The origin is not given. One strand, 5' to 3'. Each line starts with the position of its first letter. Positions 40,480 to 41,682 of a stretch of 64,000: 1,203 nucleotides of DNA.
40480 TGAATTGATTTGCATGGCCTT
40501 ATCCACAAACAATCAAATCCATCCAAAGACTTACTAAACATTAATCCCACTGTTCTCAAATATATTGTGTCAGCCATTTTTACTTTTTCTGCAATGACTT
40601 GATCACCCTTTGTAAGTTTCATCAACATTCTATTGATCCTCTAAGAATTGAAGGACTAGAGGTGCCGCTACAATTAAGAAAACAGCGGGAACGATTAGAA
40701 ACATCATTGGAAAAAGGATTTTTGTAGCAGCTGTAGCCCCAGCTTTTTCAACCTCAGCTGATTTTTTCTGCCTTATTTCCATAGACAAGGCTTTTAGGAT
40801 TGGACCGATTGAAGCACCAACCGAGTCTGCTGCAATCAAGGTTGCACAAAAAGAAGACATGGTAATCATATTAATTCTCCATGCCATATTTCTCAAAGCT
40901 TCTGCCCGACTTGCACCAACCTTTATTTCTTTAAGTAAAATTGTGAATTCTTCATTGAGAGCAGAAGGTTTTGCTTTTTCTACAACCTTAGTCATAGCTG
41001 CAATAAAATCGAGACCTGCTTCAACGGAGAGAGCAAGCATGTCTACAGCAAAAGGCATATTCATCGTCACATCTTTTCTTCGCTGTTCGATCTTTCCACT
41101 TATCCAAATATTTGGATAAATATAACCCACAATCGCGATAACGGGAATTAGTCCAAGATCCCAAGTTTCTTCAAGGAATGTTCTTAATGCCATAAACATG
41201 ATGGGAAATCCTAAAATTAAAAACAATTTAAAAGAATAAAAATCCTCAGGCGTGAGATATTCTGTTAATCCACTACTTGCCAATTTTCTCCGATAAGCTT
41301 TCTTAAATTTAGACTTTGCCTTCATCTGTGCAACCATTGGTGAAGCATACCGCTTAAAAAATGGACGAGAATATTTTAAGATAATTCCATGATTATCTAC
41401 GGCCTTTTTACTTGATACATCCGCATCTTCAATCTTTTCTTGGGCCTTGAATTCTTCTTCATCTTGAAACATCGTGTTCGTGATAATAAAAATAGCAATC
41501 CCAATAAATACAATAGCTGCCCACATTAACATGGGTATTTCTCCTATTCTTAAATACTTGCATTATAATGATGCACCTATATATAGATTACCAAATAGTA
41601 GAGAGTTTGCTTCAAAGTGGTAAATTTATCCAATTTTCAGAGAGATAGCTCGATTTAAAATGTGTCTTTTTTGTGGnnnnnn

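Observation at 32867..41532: Lone TadB/C-type platform gene in an operon with DUF192, three FHA-domain membrane proteins, a PP2C phosphatase and a response regulator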

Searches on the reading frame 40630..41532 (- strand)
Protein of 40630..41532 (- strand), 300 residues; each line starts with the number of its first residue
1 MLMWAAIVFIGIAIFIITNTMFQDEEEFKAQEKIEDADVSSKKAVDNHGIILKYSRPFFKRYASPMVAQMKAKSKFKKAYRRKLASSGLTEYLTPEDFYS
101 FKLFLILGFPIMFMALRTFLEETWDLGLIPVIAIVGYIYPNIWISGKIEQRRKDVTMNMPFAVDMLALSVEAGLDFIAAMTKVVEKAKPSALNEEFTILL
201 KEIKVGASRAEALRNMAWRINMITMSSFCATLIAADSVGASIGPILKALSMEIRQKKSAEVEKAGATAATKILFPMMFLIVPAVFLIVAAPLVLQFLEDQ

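Call 3: search_protein_families(library=pfam, proteins=[window:40630-41532:-], max_evalue=0.01)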
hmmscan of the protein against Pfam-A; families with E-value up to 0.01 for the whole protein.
window:40630-41532:- (300 aa): 1 family
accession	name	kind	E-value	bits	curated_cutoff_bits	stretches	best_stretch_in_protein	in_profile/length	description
PF00482.28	T2SSF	-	8.8e-14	52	25.2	1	163-288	2-123/125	Type II secretion system (T2SS), protein F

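Call 11: find_related_loci(query=window:40630-41532:-, collection=genome_contigs, flank=10000)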
Query window:40630-41532:- (300 aa) in genome_contigs; peptide patterns used: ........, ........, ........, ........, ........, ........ (x = any residue, [..] = any of these).
76 stretches matched a pattern; 43 encode a relative of the query (tblastn E <= 1e-3); 43 distinct loci.
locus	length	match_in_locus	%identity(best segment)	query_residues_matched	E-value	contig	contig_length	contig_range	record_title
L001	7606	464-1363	76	1-300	1e-156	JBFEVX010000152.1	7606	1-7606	MAG: Bacteriovoracaceae bacterium isolate Mix_mud08.2021.06.43 k141_2000160_length_7606_cov_11.0000, whole genome shotgu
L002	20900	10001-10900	75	1-300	6e-154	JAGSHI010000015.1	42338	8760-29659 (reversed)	MAG: Bacteriovoracaceae bacterium isolate GY13CL_bin.21 k141_23152_length_42338_cov_45.5325, whole genome shotgun sequen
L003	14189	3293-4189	71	1-300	2e-144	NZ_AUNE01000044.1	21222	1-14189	Bacteriovorax sp. BSW11_IV contig00010, whole genome shotgun sequence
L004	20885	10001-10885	67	1-297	1e-139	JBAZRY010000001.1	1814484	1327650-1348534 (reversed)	MAG: Bacteriovorax sp. isolate SO_2017_GW1_16 NODE_1_length_1814484_cov_3.245653_OW334_2017, whole genome shotgun sequen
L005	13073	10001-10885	68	1-297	9e-139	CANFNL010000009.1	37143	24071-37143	MAG: Bacteriovoracaceae bacterium isolate Jr-11may16-165 genome assembly, contig: Jr-11may16-C1524, whole genome shotgun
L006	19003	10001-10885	68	2-297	2e-138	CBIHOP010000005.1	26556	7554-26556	MAG TPA_asm: uncultured Bacteriovorax sp. isolate SRR18156198_concoct_45 genome assembly, contig: ERZ27336860.444, whole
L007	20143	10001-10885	68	1-297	4e-138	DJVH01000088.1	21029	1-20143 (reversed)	MAG TPA_asm: Bacteriovoracaceae bacterium UBA6261 UBA6261_contig_84077, whole genome shotgun sequence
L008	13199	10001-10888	68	1-297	8e-138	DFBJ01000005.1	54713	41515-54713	MAG TPA_asm: Bacteriovoracaceae bacterium UBA3083 UBA3083_contig_26618, whole genome shotgun sequence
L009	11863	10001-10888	68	1-297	7e-138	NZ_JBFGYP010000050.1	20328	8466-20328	MAG: Halobacteriovorax sp. isolate Mix_sand06.2021.04.G.18 k141_597499_length_20328_cov_39.6244, whole genome shotgun se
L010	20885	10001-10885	66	1-297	2e-136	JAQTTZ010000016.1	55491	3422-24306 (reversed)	MAG: Bacteriovorax sp. isolate STB_52 NODE_1173_length_55491_cov_4.590980_Sandtown_B, whole genome shotgun sequence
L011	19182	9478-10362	68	1-297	1e-136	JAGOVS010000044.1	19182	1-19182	MAG: Bacteriovorax sp. isolate Gw_Eff_bin_80 Gw_Eff_6040_length_19182_cov_8.505064, whole genome shotgun sequence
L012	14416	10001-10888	68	1-297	3e-136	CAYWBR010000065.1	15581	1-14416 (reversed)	MAG TPA_asm: uncultured Bacteriovorax sp. isolate SRP342105_co2_339 genome assembly, contig: NODE_3962_length_15581_cov_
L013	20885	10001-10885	67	1-297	5e-136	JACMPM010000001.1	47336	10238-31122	MAG: Bacteriovorax sp. isolate LF-bin-345 FL-bin-345-contig-k141_19776, whole genome shotgun sequence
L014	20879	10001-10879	67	1-295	9e-136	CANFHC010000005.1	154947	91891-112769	MAG: Bacteriovoracaceae bacterium isolate Jr-11may16-230 genome assembly, contig: Jr-11may16-C101, whole genome shotgun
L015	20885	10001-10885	65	1-297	2e-135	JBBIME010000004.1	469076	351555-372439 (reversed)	MAG: Bacteriovoracales bacterium isolate BR2F70218_bin_225 NODE_6_length_469076_cov_3.69853, whole genome shotgun sequen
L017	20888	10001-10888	69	1-297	1e-134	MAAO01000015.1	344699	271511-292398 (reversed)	Halobacteriovorax marinus isolate 36_234_T64 BD02T64_scaffold_18, whole genome shotgun sequence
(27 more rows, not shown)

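Call 14: search_protein_families(library=ncbifam, proteins=[window:40630-41532:-], max_evalue=0.01)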
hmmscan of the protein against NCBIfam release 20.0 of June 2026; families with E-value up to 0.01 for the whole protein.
window:40630-41532:- (300 aa): 2 families
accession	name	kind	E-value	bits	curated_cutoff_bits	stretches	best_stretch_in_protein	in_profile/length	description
NF046075.1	UpsF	equivalog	4.7e-07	29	400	1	75-286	7-218/484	membrane pilin protein UpsF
NF007861.0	PRK10573.1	equivalog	0.0012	18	401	1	164-287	270-384/401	protein transport protein HofC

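Call 27: find_related_loci(query=A1, collection=genome_contigs, flank=10000)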
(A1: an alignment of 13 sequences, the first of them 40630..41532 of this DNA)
Query A1 (300 aa) in genome_contigs; peptide patterns used: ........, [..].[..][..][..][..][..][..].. (x = any residue, [..] = any of these).
599 stretches matched a pattern (row limit reached: there are more); 563 encode a relative of the query (tblastn E <= 1e-3); the best 80 are kept; 80 distinct loci.
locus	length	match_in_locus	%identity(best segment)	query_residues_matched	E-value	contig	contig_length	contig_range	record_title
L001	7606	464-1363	76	1-300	2e-156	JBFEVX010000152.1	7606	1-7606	MAG: Bacteriovoracaceae bacterium isolate Mix_mud08.2021.06.43 k141_2000160_length_7606_cov_11.0000, whole genome shotgu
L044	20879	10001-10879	72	1-295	5e-148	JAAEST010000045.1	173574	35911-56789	MAG: Oligoflexia bacterium isolate Ust_19 UstG_CONTIG2114198, whole genome shotgun sequence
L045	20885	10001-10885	72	1-295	1e-147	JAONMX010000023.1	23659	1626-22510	Bacteriovoracaceae bacterium isolate AH-541-E20 AH-541-E20_NODE_23, whole genome shotgun sequence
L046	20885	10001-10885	71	1-295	3e-145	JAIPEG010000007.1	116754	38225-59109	MAG: Bacteriovoracaceae bacterium isolate Tobar13m-G32 Tobar13m-C218, whole genome shotgun sequence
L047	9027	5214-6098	70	1-295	3e-145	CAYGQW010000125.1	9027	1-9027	MAG TPA_asm: uncultured Halobacteriovorax sp. isolate ERP117304_co2_55 genome assembly, contig: NODE_5989_length_9027_co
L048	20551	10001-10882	75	1-298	3e-144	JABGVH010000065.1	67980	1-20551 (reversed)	MAG: Halobacteriovoraceae bacterium isolate SI034_bin23 k141_17712, whole genome shotgun sequence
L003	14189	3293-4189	71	1-300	4e-144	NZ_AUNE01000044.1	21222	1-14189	Bacteriovorax sp. BSW11_IV contig00010, whole genome shotgun sequence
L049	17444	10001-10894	70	1-297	4e-144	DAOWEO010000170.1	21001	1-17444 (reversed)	MAG TPA_asm: Bdellovibrionales bacterium isolate CSMAG_1941 CSMAG_1941_k141_1979997_length_21001_cov_15.0712, whole geno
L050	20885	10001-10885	69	1-295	9e-144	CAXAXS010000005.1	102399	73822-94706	MAG TPA_asm: uncultured Halobacteriovorax sp. isolate ERR599368_binner23_Refined_6 genome assembly, contig: ERZ2772639.6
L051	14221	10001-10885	70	1-295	4e-142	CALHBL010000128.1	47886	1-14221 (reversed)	MAG: uncultured Bacteriovoracaceae bacterium isolate H3_Bin_Bin_197_1 genome assembly, contig: c_000002010862, whole gen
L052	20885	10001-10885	69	1-295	3e-141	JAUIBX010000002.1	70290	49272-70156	MAG: Bacteriovoracia bacterium isolate 6_bin.70 NODE_570_length_70290_cov_1.098471, whole genome shotgun sequence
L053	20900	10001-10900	70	1-300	2e-141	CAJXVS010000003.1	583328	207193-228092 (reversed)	MAG TPA_asm: uncultured Halobacteriovorax sp. isolate SRR3933283_bin.4_MetaBAT_v2.12.1_MAG genome assembly, contig: NODE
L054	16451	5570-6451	69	2-297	5e-141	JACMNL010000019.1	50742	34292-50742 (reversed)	MAG: Bacteriovorax sp. isolate LF-bin-166 FL-bin-166-contig-k141_208490, whole genome shotgun sequence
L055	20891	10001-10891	70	1-297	1e-140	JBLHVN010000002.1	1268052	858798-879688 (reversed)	MAG: Sulfitobacter sp. isolate 3300046534_95 Ga0491194_0000002, whole genome shotgun sequence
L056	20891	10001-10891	67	1-297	1e-140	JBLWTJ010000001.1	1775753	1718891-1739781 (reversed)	MAG: Bacteriovoracaceae bacterium isolate EA05-03 A05maxbin.018RE.5K@1, whole genome shotgun sequence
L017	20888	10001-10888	69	1-297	2e-134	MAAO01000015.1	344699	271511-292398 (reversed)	Halobacteriovorax marinus isolate 36_234_T64 BD02T64_scaffold_18, whole genome shotgun sequence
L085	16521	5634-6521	68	1-297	1e-137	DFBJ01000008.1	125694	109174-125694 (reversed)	MAG TPA_asm: Bacteriovoracaceae bacterium UBA3083 UBA3083_contig_13923, whole genome shotgun sequence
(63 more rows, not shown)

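Call 75: search_solved_structures(query=window:40630-41532:-, max_evalue=1)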
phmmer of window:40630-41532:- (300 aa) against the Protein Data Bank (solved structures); distinct sequences matched with E-value up to 1: 0.

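Call 110: list_cluster_members(proteins=[L085:12474-13823:+, L017:16836-18137:+, L085:5634-6521:+])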
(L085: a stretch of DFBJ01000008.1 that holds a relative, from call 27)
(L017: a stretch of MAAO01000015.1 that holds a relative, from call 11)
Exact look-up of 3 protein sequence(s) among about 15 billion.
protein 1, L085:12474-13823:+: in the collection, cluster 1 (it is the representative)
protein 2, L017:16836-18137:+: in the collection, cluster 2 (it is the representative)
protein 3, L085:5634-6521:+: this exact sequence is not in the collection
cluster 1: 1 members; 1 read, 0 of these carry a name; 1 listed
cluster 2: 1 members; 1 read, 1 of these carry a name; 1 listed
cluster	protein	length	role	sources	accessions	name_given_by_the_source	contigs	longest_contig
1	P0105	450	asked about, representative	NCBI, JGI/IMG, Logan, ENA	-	-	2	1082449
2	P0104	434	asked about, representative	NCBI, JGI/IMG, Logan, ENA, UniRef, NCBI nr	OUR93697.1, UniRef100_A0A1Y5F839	hypothetical protein A9Q84_19740 [Halobacteriovorax marinus] | Response regulatory domain-containing protein n=1 Tax=Halobacteriovorax marinus ...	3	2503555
